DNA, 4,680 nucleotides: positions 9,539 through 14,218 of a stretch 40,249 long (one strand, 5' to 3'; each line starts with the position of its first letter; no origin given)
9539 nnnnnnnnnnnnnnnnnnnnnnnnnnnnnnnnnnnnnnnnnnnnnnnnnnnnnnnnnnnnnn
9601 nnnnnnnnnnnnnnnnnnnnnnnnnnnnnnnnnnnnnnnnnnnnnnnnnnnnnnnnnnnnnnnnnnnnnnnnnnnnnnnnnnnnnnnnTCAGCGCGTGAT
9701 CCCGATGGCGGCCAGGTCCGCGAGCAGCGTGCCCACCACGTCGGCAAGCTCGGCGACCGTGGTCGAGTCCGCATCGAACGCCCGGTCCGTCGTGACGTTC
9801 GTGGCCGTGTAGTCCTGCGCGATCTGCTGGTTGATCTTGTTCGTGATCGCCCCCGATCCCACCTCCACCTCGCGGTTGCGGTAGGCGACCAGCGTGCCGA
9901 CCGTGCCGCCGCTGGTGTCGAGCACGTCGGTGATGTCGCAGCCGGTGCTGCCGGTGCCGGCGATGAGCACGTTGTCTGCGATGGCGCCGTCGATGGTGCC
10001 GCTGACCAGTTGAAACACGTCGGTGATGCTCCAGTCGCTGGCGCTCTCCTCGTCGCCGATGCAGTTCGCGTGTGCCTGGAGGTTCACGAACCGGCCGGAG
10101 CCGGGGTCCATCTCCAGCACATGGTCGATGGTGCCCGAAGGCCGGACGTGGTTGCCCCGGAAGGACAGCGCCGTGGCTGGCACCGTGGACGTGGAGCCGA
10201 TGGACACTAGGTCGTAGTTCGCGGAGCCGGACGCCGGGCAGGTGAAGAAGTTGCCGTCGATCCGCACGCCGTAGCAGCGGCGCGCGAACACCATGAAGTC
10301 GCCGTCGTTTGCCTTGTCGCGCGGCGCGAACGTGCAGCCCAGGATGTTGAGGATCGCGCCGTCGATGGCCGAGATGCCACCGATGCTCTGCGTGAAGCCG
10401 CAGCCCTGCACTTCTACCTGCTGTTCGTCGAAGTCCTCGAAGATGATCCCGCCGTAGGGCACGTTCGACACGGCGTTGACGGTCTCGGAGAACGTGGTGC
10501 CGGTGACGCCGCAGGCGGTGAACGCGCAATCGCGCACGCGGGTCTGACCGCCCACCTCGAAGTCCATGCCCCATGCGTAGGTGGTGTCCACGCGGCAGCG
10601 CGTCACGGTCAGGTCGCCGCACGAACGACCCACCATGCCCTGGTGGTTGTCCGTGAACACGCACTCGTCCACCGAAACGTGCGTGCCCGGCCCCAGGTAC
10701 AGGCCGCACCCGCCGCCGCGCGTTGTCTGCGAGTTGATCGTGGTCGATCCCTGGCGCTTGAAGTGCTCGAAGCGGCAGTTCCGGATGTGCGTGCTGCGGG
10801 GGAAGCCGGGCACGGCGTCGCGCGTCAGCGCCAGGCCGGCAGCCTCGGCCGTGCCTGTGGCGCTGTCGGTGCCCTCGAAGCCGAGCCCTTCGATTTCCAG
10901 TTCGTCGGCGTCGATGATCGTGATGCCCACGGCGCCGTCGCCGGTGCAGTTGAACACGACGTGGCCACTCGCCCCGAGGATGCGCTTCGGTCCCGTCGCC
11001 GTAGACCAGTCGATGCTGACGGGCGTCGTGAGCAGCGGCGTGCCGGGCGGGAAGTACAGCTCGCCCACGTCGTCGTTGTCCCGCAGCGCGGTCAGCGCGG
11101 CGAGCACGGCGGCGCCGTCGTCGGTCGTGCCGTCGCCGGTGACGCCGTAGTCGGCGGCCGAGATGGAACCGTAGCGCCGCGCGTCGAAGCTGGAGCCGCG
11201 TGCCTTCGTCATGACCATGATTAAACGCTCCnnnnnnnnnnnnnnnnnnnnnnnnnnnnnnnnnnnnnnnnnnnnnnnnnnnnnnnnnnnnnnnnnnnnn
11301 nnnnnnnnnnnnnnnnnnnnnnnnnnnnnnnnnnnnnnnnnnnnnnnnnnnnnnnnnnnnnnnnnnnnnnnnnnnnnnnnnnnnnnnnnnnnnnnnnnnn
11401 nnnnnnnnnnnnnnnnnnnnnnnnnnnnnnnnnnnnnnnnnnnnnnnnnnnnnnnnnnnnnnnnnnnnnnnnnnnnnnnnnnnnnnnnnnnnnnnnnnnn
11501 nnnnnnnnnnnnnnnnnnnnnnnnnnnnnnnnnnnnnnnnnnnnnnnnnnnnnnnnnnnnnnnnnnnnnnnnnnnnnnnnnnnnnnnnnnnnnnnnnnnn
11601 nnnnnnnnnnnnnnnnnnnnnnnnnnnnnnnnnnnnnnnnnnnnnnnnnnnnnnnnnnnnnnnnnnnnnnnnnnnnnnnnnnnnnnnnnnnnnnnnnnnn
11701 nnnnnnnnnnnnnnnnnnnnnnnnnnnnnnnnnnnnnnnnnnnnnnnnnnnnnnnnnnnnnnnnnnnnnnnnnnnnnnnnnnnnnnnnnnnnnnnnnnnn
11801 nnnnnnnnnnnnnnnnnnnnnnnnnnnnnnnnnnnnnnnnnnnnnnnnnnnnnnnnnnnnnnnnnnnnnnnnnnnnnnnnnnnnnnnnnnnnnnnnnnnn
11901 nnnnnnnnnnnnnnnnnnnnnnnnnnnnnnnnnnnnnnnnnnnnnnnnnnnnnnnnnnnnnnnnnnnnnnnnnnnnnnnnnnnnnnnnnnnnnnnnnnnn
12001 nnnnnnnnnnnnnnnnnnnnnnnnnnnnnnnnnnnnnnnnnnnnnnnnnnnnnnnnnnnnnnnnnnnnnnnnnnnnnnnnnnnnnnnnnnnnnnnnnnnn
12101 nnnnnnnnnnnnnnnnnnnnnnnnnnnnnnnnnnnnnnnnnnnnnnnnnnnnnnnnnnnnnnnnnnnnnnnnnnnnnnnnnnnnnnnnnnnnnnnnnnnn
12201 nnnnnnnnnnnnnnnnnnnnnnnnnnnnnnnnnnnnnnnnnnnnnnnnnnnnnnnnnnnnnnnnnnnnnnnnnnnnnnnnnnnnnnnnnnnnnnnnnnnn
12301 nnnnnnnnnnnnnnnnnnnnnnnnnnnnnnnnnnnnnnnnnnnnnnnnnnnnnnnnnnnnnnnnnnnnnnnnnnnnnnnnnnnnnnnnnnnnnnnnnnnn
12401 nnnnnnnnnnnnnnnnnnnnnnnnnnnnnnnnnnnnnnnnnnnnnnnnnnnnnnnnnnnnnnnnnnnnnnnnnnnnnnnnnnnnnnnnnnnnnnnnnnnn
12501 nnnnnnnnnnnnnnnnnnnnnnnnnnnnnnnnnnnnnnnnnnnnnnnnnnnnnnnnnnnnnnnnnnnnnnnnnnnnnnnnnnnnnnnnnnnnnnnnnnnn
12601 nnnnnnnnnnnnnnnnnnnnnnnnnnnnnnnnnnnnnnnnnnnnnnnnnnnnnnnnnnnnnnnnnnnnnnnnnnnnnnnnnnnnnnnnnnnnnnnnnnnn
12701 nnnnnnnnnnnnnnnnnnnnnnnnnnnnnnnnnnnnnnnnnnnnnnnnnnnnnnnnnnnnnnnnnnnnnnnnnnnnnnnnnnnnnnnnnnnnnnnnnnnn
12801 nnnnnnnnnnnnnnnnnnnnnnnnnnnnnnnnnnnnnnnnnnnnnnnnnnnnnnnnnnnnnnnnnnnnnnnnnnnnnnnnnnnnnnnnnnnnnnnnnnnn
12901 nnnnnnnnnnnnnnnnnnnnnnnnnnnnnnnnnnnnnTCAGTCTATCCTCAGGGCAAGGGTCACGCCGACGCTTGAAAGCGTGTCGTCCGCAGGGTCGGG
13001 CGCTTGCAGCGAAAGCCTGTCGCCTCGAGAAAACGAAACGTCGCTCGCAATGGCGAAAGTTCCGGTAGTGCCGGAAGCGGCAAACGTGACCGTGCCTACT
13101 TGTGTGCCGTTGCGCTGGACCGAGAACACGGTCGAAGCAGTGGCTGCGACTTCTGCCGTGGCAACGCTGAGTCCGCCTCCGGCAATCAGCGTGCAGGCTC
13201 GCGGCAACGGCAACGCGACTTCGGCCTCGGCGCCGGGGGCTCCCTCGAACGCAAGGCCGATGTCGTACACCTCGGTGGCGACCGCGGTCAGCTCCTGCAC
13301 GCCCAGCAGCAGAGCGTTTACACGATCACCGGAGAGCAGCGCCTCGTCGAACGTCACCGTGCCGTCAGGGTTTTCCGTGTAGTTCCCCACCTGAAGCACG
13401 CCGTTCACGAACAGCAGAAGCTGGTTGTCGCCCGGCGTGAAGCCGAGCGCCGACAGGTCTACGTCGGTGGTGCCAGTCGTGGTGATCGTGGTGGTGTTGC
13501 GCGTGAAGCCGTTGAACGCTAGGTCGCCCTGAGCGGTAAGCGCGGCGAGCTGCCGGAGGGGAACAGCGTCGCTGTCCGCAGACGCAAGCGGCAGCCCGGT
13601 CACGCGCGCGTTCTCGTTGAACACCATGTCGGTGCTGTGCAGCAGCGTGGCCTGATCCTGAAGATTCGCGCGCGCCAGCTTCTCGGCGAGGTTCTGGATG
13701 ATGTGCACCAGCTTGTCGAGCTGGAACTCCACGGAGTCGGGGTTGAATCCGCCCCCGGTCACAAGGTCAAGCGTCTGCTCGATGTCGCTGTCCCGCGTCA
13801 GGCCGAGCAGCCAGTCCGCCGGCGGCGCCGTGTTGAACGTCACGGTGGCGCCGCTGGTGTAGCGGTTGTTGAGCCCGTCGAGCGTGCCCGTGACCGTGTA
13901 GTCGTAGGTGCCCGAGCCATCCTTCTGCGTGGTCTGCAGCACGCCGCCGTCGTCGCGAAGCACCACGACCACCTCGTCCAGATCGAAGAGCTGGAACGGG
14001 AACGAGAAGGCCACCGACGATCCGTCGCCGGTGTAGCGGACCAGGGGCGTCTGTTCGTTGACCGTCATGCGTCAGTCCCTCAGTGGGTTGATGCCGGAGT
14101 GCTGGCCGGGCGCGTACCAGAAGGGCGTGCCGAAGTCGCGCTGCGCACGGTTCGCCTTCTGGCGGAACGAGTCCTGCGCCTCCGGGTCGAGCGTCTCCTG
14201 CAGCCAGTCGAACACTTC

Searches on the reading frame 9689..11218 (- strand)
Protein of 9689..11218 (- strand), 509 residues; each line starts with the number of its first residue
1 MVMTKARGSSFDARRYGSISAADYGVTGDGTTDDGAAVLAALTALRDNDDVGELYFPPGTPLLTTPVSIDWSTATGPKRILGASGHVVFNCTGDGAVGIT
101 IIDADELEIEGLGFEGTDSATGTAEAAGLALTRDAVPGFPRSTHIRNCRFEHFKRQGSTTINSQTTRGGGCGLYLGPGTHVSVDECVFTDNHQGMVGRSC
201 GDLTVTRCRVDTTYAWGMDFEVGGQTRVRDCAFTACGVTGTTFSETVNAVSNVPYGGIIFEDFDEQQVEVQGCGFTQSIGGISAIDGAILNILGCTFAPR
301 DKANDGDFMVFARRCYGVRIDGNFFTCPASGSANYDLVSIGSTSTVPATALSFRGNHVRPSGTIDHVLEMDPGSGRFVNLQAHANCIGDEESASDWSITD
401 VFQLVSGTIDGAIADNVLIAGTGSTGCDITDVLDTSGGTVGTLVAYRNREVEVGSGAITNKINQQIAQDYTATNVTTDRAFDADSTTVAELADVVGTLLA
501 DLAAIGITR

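Call 11: search_protein_families(library=phrogs, proteins=[window:9689-11218:-], max_evalue=0.001)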
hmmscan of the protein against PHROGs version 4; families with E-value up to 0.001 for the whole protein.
window:9689-11218:- (509 aa): 3 families
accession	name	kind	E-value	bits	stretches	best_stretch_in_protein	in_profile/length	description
phrog_2234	-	tail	2.6e-12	47.2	2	14-68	181-234/757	tail spike protein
phrog_7458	-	tail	8.4e-06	25.3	1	17-91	121-190/732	tail spike protein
phrog_18522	-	tail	0.0006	19.3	0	18-70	173-222/612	tail protein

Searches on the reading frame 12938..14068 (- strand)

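Call 11: search_protein_families(library=phrogs, proteins=[window:12938-14068:-], max_evalue=0.001)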
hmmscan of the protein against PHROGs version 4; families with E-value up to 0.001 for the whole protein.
window:12938-14068:- (376 aa): 19 families
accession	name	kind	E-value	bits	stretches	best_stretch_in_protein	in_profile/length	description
phrog_1640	-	tail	3.4e-17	63.8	1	1-131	1-121/765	tail protein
phrog_22757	-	unknown function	1.5e-13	51.8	1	264-374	68-190/193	-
phrog_2710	-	tail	8.7e-12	45.2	1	11-254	14-249/781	tail fiber protein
phrog_7049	-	tail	2.2e-11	44.7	1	263-375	129-245/246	tail fiber protein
phrog_29809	-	unknown function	3.7e-11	44.5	1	290-369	83-163/170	-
phrog_6518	-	tail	2e-10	40.4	1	7-129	4-113/793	tail fiber protein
phrog_5510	-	tail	4.8e-09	36.2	1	1-157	1-144/789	tail fiber protein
phrog_30017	-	unknown function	6.3e-09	35.3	1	1-169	1-153/1025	-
phrog_11660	-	tail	3e-08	32.8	1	266-371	1304-1408/1412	tail protein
phrog_13893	-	tail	4.1e-08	33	1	1-135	1-125/648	tail protein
phrog_11585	-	unknown function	7.5e-08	32.7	1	288-371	184-274/280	-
phrog_32829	-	tail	2e-06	27.1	1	10-84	7-70/840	tail fiber protein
phrog_32960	-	unknown function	1.1e-05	25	1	1-147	1-136/762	-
phrog_28871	-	unknown function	2.7e-05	23.1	1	1-127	1-110/946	-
phrog_36601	-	tail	0.00011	21.5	1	1-134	15-138/1084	tail fiber protein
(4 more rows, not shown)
